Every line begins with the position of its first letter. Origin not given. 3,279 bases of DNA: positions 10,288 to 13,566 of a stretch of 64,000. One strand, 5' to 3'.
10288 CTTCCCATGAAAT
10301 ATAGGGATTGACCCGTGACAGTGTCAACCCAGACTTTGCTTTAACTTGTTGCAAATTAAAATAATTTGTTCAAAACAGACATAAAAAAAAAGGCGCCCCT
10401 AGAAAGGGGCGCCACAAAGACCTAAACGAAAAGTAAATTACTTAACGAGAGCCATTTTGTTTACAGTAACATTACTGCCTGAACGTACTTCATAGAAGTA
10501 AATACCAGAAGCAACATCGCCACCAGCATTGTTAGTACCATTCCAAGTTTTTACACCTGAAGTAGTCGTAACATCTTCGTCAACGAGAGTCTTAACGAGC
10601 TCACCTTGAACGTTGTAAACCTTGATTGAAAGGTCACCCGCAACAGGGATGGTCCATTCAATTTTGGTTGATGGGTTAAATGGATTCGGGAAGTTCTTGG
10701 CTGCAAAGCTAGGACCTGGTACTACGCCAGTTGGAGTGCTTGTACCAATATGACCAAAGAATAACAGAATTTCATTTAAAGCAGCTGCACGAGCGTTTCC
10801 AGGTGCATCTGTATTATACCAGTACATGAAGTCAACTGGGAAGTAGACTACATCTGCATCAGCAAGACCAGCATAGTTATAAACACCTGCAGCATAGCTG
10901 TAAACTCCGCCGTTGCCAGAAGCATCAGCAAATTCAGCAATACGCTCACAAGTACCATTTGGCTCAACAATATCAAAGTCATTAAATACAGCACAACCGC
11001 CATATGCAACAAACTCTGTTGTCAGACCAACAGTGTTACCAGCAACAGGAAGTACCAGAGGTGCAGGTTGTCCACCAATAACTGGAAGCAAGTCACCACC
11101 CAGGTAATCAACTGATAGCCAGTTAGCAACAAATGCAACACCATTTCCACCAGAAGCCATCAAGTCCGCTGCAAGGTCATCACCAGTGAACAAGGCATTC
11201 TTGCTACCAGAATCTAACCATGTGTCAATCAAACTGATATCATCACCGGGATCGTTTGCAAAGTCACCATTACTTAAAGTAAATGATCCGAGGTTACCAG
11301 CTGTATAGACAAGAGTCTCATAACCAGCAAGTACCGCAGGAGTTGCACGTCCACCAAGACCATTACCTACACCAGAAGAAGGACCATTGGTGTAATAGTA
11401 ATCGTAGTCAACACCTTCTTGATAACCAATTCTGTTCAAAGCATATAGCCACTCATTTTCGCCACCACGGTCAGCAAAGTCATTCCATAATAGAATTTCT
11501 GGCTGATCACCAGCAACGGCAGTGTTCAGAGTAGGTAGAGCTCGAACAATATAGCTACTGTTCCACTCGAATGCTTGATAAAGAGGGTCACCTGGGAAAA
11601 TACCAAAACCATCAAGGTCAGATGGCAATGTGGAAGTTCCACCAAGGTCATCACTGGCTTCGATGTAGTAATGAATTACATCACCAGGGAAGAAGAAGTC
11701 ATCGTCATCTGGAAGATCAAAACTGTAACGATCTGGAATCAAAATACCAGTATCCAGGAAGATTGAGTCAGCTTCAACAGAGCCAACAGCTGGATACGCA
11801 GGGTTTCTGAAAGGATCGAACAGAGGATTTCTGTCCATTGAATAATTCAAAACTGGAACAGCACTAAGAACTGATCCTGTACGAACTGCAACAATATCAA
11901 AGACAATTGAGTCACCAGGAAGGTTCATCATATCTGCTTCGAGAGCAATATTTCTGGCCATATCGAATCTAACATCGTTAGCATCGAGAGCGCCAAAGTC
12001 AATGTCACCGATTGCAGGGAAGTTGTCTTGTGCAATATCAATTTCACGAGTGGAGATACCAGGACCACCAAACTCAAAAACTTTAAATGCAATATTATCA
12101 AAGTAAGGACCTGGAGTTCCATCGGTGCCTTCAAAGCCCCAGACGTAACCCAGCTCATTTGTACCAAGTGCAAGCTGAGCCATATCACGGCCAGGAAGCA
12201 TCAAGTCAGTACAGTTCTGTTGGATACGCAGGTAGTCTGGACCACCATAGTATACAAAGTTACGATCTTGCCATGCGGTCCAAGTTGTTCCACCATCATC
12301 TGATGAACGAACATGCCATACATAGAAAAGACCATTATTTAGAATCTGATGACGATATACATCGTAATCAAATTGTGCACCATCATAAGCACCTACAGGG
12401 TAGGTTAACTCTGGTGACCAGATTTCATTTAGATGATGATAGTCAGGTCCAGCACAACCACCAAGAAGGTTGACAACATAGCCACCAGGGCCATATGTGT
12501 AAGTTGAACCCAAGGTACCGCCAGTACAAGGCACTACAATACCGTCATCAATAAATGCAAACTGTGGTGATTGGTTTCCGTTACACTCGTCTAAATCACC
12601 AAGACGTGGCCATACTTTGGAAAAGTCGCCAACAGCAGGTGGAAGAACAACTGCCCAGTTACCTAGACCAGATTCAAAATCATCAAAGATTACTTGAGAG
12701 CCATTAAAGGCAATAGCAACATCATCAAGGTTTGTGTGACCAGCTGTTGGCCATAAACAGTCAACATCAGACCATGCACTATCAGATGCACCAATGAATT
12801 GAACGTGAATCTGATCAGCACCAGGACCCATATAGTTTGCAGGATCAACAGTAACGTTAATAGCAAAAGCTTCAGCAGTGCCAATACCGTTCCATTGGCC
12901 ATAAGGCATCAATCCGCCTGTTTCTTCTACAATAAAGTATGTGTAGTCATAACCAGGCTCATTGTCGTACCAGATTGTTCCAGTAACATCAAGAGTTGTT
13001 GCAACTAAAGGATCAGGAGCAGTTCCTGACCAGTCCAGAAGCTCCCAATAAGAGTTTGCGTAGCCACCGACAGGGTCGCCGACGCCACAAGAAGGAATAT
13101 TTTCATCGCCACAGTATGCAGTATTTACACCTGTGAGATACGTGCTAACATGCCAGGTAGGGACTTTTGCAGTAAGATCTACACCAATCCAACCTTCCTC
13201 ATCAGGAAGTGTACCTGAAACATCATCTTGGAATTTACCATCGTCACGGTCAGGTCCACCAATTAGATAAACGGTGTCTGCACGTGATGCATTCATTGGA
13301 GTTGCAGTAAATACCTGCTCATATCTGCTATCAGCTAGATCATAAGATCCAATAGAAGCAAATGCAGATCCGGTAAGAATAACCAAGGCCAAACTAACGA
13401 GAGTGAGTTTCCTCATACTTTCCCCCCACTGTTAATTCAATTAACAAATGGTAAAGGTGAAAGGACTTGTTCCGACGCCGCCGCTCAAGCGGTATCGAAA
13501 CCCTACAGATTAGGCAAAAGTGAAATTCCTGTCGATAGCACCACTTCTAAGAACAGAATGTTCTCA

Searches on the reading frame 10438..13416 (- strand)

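Call 48: search_protein_families(library=pfam, proteins=[window:10438-13416:-], max_evalue=0.0001)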
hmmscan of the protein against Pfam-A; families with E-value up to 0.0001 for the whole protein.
window:10438-13416:- (992 aa): 2 families
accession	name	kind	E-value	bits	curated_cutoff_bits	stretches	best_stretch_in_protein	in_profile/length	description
PF18962.6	Por_Secre_tail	-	1.3e-06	29.1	27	1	909-988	2-73/75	Secretion system C-terminal sorting domain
PF13860.13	FlgD_ig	-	6.4e-05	23.3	27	0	926-979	22-75/79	FlgD Ig-like domain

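Call 53: search_protein_families(library=ncbifam, proteins=[window:10438-13416:-], max_evalue=0.001)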
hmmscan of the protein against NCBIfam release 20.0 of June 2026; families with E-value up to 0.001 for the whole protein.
window:10438-13416:- (992 aa): 4 families
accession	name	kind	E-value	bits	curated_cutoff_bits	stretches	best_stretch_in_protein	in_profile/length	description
TIGR04183.1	Por_Secre_tail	domain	3.8e-07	30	23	1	909-988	2-69/72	T9SS type A sorting domain-containing protein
NF033707.1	T9SS_sortase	equivalog_domain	3.1e-06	25.1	420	1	906-982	999-1080/1095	type IX secretion system sortase PorU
NF052228.1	T9SS_PorZ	equivalog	6.7e-06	24.8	260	1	909-992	676-757/757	type IX secretion system anionic LPS delivery protein PorZ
NF052323.1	T9SSA_dep_M6i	equivalog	0.00017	19.7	600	1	907-982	959-1029/1043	T9SS-dependent M6-like inactivated metalloprotease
